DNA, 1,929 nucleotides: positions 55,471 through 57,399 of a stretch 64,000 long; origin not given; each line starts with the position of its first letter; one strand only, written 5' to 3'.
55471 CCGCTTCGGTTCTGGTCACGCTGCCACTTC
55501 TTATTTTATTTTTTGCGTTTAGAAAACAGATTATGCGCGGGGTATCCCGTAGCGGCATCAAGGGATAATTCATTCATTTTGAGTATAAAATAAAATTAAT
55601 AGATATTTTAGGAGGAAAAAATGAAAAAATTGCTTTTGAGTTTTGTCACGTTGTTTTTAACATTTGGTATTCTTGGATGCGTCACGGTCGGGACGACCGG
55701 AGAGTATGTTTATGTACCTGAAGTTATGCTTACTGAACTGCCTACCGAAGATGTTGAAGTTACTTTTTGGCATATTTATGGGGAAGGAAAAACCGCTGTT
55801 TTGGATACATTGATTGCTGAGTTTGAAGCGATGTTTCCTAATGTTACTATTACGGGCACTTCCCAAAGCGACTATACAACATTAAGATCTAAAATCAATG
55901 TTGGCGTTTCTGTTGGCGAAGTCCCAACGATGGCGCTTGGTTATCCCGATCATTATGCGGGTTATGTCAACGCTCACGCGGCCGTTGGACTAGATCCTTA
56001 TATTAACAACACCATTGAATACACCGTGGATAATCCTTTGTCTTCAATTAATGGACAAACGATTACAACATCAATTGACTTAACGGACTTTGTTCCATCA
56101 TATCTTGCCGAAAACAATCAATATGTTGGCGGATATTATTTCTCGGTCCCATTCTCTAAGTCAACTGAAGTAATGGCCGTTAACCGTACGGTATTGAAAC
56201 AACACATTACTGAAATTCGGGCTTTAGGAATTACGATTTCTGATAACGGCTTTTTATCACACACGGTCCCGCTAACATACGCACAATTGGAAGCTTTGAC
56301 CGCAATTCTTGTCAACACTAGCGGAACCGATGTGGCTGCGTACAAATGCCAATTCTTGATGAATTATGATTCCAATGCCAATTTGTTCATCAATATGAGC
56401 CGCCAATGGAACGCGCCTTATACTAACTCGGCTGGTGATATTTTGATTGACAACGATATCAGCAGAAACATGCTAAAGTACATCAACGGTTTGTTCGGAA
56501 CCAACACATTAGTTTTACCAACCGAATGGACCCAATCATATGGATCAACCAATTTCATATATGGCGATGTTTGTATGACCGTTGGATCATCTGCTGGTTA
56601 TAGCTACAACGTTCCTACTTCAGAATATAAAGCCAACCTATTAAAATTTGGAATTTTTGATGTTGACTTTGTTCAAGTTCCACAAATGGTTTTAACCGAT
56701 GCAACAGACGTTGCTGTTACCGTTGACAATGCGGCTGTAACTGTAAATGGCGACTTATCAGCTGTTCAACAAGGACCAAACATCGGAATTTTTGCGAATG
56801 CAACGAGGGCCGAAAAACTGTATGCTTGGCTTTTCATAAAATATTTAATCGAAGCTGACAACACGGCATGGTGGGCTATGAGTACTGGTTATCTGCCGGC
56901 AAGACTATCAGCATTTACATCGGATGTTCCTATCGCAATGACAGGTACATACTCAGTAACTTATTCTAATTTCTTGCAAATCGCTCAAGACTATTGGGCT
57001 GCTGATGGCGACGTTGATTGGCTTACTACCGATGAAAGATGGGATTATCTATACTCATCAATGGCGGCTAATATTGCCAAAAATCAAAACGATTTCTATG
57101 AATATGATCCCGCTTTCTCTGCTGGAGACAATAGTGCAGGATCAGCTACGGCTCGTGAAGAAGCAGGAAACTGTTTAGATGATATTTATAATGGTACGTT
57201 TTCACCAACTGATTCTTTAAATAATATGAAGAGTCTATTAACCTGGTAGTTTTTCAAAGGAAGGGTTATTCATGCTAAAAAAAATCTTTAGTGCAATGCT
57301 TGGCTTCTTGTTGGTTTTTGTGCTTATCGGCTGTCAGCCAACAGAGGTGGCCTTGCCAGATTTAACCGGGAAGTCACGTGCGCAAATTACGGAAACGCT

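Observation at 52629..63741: Candidate extracellular nucleic-acid capture and import module: CUT1 ABC importer, SNase lipoprotein and giant LTD lipoprotein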

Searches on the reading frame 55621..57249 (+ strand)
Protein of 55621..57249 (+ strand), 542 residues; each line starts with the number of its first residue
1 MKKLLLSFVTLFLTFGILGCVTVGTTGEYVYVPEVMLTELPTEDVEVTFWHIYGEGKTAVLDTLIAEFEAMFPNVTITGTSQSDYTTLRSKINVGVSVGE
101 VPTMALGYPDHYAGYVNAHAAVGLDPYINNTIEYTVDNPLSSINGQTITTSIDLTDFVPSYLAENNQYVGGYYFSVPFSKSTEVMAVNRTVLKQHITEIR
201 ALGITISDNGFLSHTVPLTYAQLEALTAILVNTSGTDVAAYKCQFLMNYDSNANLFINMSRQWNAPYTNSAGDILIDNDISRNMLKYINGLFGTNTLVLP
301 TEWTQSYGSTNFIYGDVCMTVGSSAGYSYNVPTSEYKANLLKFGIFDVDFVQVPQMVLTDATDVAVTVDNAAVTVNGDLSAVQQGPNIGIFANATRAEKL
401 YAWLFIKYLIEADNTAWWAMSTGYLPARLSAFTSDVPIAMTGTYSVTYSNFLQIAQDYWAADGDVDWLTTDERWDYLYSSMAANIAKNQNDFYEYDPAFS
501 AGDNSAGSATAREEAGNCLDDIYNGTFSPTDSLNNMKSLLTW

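Call 6: search_protein_families(library=pfam, proteins=[window:55621-57249:+], max_evalue=0.01)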
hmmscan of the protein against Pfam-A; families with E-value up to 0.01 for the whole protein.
window:55621-57249:+ (542 aa): 1 family
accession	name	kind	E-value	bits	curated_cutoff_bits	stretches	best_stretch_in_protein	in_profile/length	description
PF13416.11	SBP_bac_8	-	9.4e-22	78.5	27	1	64-435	2-269/279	Bacterial extracellular solute-binding protein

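Call 7: search_protein_families(library=ncbifam, proteins=[window:55621-57249:+], max_evalue=0.01)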
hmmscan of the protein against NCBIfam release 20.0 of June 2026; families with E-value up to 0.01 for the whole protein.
window:55621-57249:+ (542 aa): 2 families
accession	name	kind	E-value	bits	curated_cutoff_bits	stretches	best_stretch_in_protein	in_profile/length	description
NF045826.1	lipo_P68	equivalog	5.2e-08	31.8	200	1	150-209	128-190/669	P68 family surface lipoprotein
NF008211.0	PRK10974.1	equivalog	0.0032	16.1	411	0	404-432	328-356/439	sn-glycerol-3-phosphate ABC transporter substrate-binding protein UgpB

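Call 31: search_solved_structures(query=window:55621-57249:+, max_evalue=1)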
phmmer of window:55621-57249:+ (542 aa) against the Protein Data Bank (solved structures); distinct sequences matched with E-value up to 1: 23.
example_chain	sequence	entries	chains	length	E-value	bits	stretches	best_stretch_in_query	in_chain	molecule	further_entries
7c0x_A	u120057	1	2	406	7.8e-12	47.8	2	43-124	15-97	Sugar ABC transporter, periplasmic sugar-binding protein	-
7c0f_A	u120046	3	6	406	8e-12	47.8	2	43-124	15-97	Sugar ABC transporter, periplasmic sugar-binding protein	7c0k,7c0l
7c0v_A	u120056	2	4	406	1.2e-11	47.2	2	43-124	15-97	Sugar ABC transporter, periplasmic sugar-binding protein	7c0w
7c0y_A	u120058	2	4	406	1.5e-11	46.9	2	43-124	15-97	Sugar ABC transporter, periplasmic sugar-binding protein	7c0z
7c16_A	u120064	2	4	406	1.6e-11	46.8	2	43-124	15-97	Sugar ABC transporter, periplasmic sugar-binding protein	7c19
7c0u_A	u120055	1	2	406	2.1e-11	46.4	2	43-124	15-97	Sugar ABC transporter, periplasmic sugar-binding protein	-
7c0t_A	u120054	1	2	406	2.1e-11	46.4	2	43-124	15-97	Sugar ABC transporter, periplasmic sugar-binding protein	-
7c0o_A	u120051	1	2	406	2.8e-11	46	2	43-124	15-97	Sugar ABC transporter, periplasmic sugar-binding protein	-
7c14_A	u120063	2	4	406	3.7e-11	45.6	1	43-124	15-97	Sugar ABC transporter, periplasmic sugar-binding protein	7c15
7c0r_A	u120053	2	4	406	4e-11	45.5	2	43-124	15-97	Sugar ABC transporter, periplasmic sugar-binding protein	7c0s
6r1b_D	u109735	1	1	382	6.4e-07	31.6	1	385-432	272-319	Putative Sn-glycerol-3-phosphate-binding lipoprotein UgpB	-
6r1b_C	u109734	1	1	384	6.5e-07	31.6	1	385-432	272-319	Putative Sn-glycerol-3-phosphate-binding lipoprotein UgpB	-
6r1b_B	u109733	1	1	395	8.4e-07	31.2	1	385-432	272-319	Putative Sn-glycerol-3-phosphate-binding lipoprotein UgpB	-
6r1b_A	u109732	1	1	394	8.5e-07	31.2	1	385-432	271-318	Putative Sn-glycerol-3-phosphate-binding lipoprotein UgpB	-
4mfi_A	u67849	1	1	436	1e-06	30.9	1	385-432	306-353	Sn-glycerol-3-phosphate ABC transporter substrate-binding protein UspB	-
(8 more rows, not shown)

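Call 36: find_homologous_proteins(query=window:55621-57249:+, max_evalue=0.001)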
Query window:55621-57249:+ (542 aa): 69 proteins with E <= 0.001 among 8000 candidates.
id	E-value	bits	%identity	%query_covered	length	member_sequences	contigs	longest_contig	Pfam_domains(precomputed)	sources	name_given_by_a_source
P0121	0.0e+0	1164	95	100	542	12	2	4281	PF13416.12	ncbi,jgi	ncbi:MAG: extracellular solute-binding protein [Candidatus Izemoplasmatales bacterium]|jgi:multiple 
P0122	9.3e-265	897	73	100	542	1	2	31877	PF13416.12,PF01547.31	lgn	-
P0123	1.7e-261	887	73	100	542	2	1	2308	PF13416.12,PF01547.31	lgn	-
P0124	6.3e-234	796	66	100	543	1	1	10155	PF13416.12,PF01547.31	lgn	-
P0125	1.8e-233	794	66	100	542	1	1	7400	PF13416.12,PF01547.31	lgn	-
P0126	5.3e-232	789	64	100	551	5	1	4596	PF13416.12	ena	-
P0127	4.4e-231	786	65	100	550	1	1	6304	PF13416.12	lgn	-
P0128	1.2e-225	768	63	100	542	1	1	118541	PF13416.12,PF01547.31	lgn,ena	-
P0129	1.4e-225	768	64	100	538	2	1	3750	PF13416.12,PF01547.31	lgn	-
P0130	3.7e-225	767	63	100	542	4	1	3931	PF13416.12,PF01547.31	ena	-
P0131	5.8e-225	766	64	100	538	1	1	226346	PF13416.12,PF01547.31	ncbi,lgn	-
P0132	3.1e-224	764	62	100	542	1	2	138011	PF13416.12,PF01547.31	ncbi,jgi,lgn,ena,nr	ncbi:MAG: extracellular solute-binding protein [Firmicutes bacterium]|nr:extracellular solute-bindin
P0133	7.1e-224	762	63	100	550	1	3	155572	PF13416.12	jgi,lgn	jgi:multiple sugar transport system substrate-binding protein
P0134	2.0e-222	758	62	100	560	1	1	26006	PF13416.12,PF01547.31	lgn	-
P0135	3.4e-222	757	59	100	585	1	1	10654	PF13416.12,PF01547.31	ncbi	ncbi:MAG: extracellular solute-binding protein [bacterium]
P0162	2.4e-186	639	57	79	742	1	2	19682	PF13416.12,PF00932.26,PF01547.31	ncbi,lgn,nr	ncbi:MAG: extracellular solute-binding protein [Bacilli bacterium]|nr:extracellular solute-binding p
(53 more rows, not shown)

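Call 43: search_solved_structures(query=A2, max_evalue=0.001, show_alignments=1)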
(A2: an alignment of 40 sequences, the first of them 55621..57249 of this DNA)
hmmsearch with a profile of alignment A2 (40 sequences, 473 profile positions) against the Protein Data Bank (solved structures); distinct sequences matched with E-value up to 0.001: 75 (the best 60 are shown).
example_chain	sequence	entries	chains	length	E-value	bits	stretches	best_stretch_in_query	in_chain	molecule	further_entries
7c0x_A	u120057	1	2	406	5.8e-47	163.7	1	38-401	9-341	Sugar ABC transporter, periplasmic sugar-binding protein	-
7c0f_A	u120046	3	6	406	6.8e-47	163.5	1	38-401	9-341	Sugar ABC transporter, periplasmic sugar-binding protein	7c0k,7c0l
7c0t_A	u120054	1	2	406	1.5e-46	162.3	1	38-401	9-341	Sugar ABC transporter, periplasmic sugar-binding protein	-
7c0r_A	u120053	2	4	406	2.1e-46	161.8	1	38-401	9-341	Sugar ABC transporter, periplasmic sugar-binding protein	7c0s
7c14_A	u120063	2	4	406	6.4e-46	160.3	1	38-401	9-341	Sugar ABC transporter, periplasmic sugar-binding protein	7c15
7c0u_A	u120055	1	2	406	7.3e-46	160.1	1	38-401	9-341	Sugar ABC transporter, periplasmic sugar-binding protein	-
7c0o_A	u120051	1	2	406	7.9e-46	160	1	38-401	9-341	Sugar ABC transporter, periplasmic sugar-binding protein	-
7c0y_A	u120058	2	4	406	1.6e-45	159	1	38-401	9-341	Sugar ABC transporter, periplasmic sugar-binding protein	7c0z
7c0v_A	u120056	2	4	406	2.2e-45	158.5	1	38-401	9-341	Sugar ABC transporter, periplasmic sugar-binding protein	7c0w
7c16_A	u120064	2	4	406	5.1e-44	154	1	38-401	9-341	Sugar ABC transporter, periplasmic sugar-binding protein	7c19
6x84_A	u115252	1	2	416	1.3e-38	136.2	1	46-404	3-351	sn-glycerol-3-phosphate-binding periplasmic protein UgpB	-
4aq4_A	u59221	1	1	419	8.7e-38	133.4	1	46-404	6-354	SN-GLYCEROL-3-PHOSPHATE-BINDING PERIPLASMIC PROTEIN UGPB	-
9lff_A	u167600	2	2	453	7.5e-37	130.3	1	42-398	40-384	SN-glycerol-3-phophate ABC transporter, periplasmic SN-glycerol-3-phosphate-binding protei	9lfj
6r1b_B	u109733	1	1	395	7e-29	104.1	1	48-399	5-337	Putative Sn-glycerol-3-phosphate-binding lipoprotein UgpB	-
6r1b_A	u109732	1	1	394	7.1e-29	104.1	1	48-399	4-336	Putative Sn-glycerol-3-phosphate-binding lipoprotein UgpB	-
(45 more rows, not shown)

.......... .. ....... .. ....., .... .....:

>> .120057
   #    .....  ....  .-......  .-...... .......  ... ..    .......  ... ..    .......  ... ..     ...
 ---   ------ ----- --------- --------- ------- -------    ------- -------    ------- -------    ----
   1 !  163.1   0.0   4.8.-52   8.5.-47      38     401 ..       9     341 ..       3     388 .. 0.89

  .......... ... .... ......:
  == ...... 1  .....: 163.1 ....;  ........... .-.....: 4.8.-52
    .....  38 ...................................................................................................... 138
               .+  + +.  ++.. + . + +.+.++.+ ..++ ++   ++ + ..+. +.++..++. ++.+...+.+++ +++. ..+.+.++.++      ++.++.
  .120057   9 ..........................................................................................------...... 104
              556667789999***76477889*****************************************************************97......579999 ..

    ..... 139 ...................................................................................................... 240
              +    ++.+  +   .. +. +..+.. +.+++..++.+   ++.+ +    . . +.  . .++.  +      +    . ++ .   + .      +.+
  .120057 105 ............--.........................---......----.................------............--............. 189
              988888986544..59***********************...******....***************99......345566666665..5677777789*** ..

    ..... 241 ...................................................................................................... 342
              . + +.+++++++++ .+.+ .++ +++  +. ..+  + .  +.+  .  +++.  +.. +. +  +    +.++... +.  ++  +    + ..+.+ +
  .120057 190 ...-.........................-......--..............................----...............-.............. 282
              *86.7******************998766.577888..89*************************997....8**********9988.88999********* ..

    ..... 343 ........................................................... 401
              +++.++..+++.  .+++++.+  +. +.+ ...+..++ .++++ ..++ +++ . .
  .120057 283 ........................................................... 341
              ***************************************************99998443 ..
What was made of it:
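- On CUT1-type ABC importer (TC 3.A.1.1): calls 6, 7, 43
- E. coli UgpB follows (1e-38), then M. tuberculosis UgpB (7e-29), and sugar binders are at 1e-21 or weaker (call 43).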

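Call 46: predict_structure(alignment_id=A2)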
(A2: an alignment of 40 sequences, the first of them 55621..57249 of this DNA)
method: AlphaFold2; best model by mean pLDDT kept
length: 542 residues; sequences in the alignment: 40
mean_pLDDT: 91.8   pTM: 0.88
mean pLDDT of the five models: 91.8, 91.4, 90.9, 90.1, 89.8
residues with pLDDT >= 90: 433; 70-90: 81; 50-70: 18; < 50: 10
segments of 3 or more residues with pLDDT < 50: 18-27
pLDDT, mean of each block of 10 residues (from residue 1): 66 59 47 80 97 90 97 97 89 90 94 90 93 94 95 94 87 93 97 99 98 97 98 97 97 94 91 88 97 97 92 98 95 94 97 97 94 95 93 95 98 95 94 93 93 98 96 96 96 89 78 94 96 93 80
secondary structure, 60 per line:
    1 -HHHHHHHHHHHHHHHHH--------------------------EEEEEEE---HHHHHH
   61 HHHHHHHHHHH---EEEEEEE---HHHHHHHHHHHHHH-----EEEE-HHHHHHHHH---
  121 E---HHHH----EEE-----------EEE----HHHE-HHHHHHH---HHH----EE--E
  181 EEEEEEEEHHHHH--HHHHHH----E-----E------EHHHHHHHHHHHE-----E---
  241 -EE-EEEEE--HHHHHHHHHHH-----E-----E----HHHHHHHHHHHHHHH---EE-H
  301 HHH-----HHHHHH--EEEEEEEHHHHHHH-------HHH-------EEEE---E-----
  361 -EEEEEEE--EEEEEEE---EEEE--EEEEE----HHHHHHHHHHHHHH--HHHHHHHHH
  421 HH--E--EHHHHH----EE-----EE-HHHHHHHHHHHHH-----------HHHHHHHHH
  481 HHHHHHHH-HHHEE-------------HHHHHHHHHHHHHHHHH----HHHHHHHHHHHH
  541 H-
elements in order: H2-18 E45-51 H55-71 E75-81 H85-98 E104-107 H109-117 H125-128 E133-135 E147-149 H159-165 E180-188 H189-193 H196-201 H220-230 E245-249 H252-262 H279-293 H300-303 H309-314 E317-323 H324-330 E348-351 E362-368 E371-377 E381-384 E387-391 H396-409 H412-422 H429-433 H448-460 H472-488 H508-524 H529-541

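Call 49: fold_search(model_id=the predicted structure, library=pdb)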
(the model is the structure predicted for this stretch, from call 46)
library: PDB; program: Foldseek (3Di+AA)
matches with E <= 10: 1299; with E <= 0.001: 746
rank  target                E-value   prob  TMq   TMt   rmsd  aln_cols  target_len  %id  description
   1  7c0v_A                1.3e-22  1.00  0.63  0.84   3.7       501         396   18  Crystal structure of a dinucleotide-binding protein (Y224A) of ABC transporter endogenously bound to uridylyl-3'-5'-ph (released 2021-03-10)
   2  7c0l_A                2.3e-22  1.00  0.62  0.83   3.7       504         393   18  Crystal structure of a dinucleotide-binding protein of ABC transporter endogenously bound to uridylyl-3'-5'-phospho-gu (released 2021-03-10)
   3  7c0z_B                5.0e-22  1.00  0.62  0.84   3.8       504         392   18  Crystal structure of a dinucleotide-binding protein (Y246A) of ABC transporter endogenously bound to uridylyl-3'-5'-ph (released 2021-03-10)
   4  7c0v_B                5.3e-22  1.00  0.62  0.83   3.7       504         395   18  Crystal structure of a dinucleotide-binding protein (Y224A) of ABC transporter endogenously bound to uridylyl-3'-5'-ph (released 2021-03-10)
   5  7c0k_A                5.9e-22  1.00  0.62  0.84   3.9       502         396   18  Crystal structure of a dinucleotide-binding protein of ABC transporter endogenously bound to uridylyl-3'-5'-phospho-gu (released 2021-03-10)
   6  7c0f_A                5.9e-22  1.00  0.62  0.84   3.8       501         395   19  Crystal structure of a dinucleotide-binding protein of ABC transporter endogenously bound to uridylyl-3'-5'-phospho-gu (released 2021-03-10)
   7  7c0x_A                5.9e-22  1.00  0.62  0.83   3.7       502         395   18  Crystal structure of a dinucleotide-binding protein (T240A) of ABC transporter endogenously bound to uridylyl-3'-5'-ph (released 2021-03-10)
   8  7c14_B                5.9e-22  1.00  0.62  0.83   4.0       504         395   18  Crystal structure of a dinucleotide-binding protein (Q274A) of ABC transporter endogenously bound to uridylyl-3'-5'-ph (released 2021-03-10)
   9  7c0w_B                5.9e-22  1.00  0.61  0.83   4.0       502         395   18  Crystal structure of a dinucleotide-binding protein (Y224A) of ABC transporter endogenously bound to uridylyl-3'-5'-ph (released 2021-03-10)
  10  7c14_A                6.6e-22  1.00  0.62  0.83   4.0       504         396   18  Crystal structure of a dinucleotide-binding protein (Q274A) of ABC transporter endogenously bound to uridylyl-3'-5'-ph (released 2021-03-10)
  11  7c16_A                6.6e-22  1.00  0.61  0.83   4.0       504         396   18  Crystal structure of a dinucleotide-binding protein (Y224A/Y246A) of ABC transporter endogenously bound to uridylyl-3' (released 2021-03-10)
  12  7c0k_B                9.1e-22  1.00  0.60  0.81   4.5       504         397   18  Crystal structure of a dinucleotide-binding protein of ABC transporter endogenously bound to uridylyl-3'-5'-phospho-gu (released 2021-03-10)
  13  7c16_B                1.1e-21  1.00  0.61  0.82   4.5       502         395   19  Crystal structure of a dinucleotide-binding protein (Y224A/Y246A) of ABC transporter endogenously bound to uridylyl-3' (released 2021-03-10)
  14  7c19_A                1.3e-21  1.00  0.62  0.83   3.9       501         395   18  Crystal structure of a dinucleotide-binding protein (Y224A/Y246A) of ABC transporter endogenously bound to uridylyl-3' (released 2021-03-10)
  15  7c0t_A                1.9e-21  1.00  0.62  0.82   3.8       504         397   19  Crystal structure of a dinucleotide-binding protein (N81A) of ABC transporter endogenously bound to uridylyl-3'-5'-pho (released 2021-03-10)
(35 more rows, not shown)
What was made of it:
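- On Dinucleotide-binding SBP (U3GBP type): calls 31, 43, 49 That these are contact residues is inferred from the mutant titles of the PDB entries (call 49).
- Its top 25 Foldseek hits are all that dinucleotide-binding protein, with target-normalised TM 0.81-0.84 (calls 46, 49). UgpB structures rank second (calls 43, 49).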

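Call 73: search_protein_families(library=ncbifam, alignment_id=A2, max_evalue=0.001)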
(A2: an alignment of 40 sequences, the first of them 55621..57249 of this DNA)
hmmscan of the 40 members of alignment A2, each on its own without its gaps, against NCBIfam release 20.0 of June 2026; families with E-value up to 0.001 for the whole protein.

A. member 1, window:55621-57249:+ (542 aa): 1 family
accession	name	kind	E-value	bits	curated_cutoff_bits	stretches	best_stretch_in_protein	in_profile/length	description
NF045826.1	lipo_P68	equivalog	5.2e-08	31.8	200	1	150-209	128-190/669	P68 family surface lipoprotein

B. families by the number of members that match (of 40 scanned): 6 families
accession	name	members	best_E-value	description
NF008211.0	PRK10974.1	37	1e-31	sn-glycerol-3-phosphate ABC transporter substrate-binding protein UgpB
NF045826.1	lipo_P68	37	2e-14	P68 family surface lipoprotein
TIGR03850.1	bind_CPR_0540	10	2.2e-19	carbohydrate ABC transporter substrate-binding protein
TIGR03851.1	chitin_NgcE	5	1.9e-07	N-acetylglucosamine/diacetylchitobiose ABC transporter substrate-binding protein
NF007011.0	PRK09474.1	1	4.3e-16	maltose/maltodextrin ABC transporter substrate-binding protein MalE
NF053763.1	ABCarbgalBndGanS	1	0.00053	galactooligosaccharide ABC transporter substrate-binding protein GanS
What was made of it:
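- On Mycoplasma SNase-ABC nucleotide-acquisition operon: Only an indirect link: NCBIfam lipo_P68 hits in 37 of 40 SBPs, best 2e-14, below the cut-off of 200 (calls 7, 73).
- Closest known: Mycoplasma SNase-ABC operons. Same: 37 of 40 SBP family members hit the NCBIfam 'P68 family surface lipoprotein' model (best 2e-14, call 73).
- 37 of 40 SBP family members hit the UgpB model (call 73).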

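Call 82: find_encoding_contigs(protein=P0162, flank=10000, max_places=2)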
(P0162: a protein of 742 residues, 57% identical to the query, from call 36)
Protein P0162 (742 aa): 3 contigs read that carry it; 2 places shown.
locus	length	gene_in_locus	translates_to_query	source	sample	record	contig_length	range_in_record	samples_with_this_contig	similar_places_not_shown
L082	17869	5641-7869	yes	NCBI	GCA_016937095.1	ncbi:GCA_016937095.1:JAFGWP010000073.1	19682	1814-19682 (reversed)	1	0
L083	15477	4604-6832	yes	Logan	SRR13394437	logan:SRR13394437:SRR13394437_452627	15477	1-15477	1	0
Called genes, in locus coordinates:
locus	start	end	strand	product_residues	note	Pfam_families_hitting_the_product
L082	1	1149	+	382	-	PF12169:DNA_pol3_gamma3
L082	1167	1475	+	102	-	PF02575:YbaB_DNA_bd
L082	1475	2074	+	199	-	PF21176:RecR_HhH (weak), PF02132:RecR_ZnF, PF13662:Toprim_4, PF01751:Toprim, PF21175:RecR_C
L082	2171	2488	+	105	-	-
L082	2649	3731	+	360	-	PF00005:ABC_tran, PF13304:AAA_21 (faint)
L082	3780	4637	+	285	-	PF00528:BPD_transp_1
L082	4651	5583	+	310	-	PF00528:BPD_transp_1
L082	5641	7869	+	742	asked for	PF01547:SBP_bac_1, PF13416:SBP_bac_8, PF00932:LTD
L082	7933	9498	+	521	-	PF00565:SNase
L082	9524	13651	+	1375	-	PF20578:aBig_2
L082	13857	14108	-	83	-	-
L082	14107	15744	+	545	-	PF20578:aBig_2 (weak), PF00932:LTD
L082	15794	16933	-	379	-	PF07523:Big_3, PF04231:Endonuclease_1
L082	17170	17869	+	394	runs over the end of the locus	PF01546:Peptidase_M20 (weak), PF04389:Peptidase_M28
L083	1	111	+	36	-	?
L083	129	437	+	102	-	PF02575:YbaB_DNA_bd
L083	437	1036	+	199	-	PF21176:RecR_HhH (weak), PF02132:RecR_ZnF, PF13662:Toprim_4, PF01751:Toprim, PF21175:RecR_C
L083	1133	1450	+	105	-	-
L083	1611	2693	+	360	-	PF00005:ABC_tran, PF13304:AAA_21 (faint)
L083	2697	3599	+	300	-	PF00528:BPD_transp_1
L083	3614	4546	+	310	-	PF00528:BPD_transp_1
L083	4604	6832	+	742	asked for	PF01547:SBP_bac_1, PF13416:SBP_bac_8, PF00932:LTD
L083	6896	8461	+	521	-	-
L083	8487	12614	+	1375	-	PF20578:aBig_2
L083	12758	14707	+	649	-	PF20578:aBig_2, PF00932:LTD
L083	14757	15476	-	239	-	?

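Call 83: search_protein_families(library=pfam, proteins=[P0162, L082:9524-13651:+, L082:14107-15744:+, L082:15794-16933:-], max_evalue=0.001)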
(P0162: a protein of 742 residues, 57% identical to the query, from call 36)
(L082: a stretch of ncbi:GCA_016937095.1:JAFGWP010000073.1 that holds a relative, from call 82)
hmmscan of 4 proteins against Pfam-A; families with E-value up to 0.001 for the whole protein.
P0162 (742 aa): 3 families
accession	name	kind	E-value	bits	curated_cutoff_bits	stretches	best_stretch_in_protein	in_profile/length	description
PF13416.11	SBP_bac_8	-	1.1e-28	101.3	27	1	98-471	1-268/279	Bacterial extracellular solute-binding protein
PF01547.30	SBP_bac_1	-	4.3e-18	66.8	26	1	93-452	7-306/307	Bacterial extracellular solute-binding protein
PF00932.25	LTD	-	7.2e-10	39.7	34.3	1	544-645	9-107/109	Lamin Tail Domain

L082:9524-13651:+ (1375 aa): 1 family
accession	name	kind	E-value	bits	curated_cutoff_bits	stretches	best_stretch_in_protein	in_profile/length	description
PF20578.4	aBig_2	-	3.5e-29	100.9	27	3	73-151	5-88/89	Atrophied bacterial Ig domain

L082:14107-15744:+ (545 aa): 2 families
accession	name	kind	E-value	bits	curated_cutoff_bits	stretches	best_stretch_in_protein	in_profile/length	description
PF00932.25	LTD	-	9.6e-16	58.6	34.3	1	390-491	6-106/109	Lamin Tail Domain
PF20578.4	aBig_2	-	1.3e-09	38.2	27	1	10-81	31-88/89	Atrophied bacterial Ig domain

L082:15794-16933:- (379 aa): 2 families
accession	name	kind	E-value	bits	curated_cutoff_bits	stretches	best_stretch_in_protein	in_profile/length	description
PF04231.19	Endonuclease_1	-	7.8e-35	121.2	25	2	290-369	149-235/235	Endonuclease I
PF07523.18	Big_3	-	3e-09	37.4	21.2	1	97-161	4-68/68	Bacterial Ig-like domain (group 3)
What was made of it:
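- The LTD can move onto the SBP within the same module (calls 82, 83).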
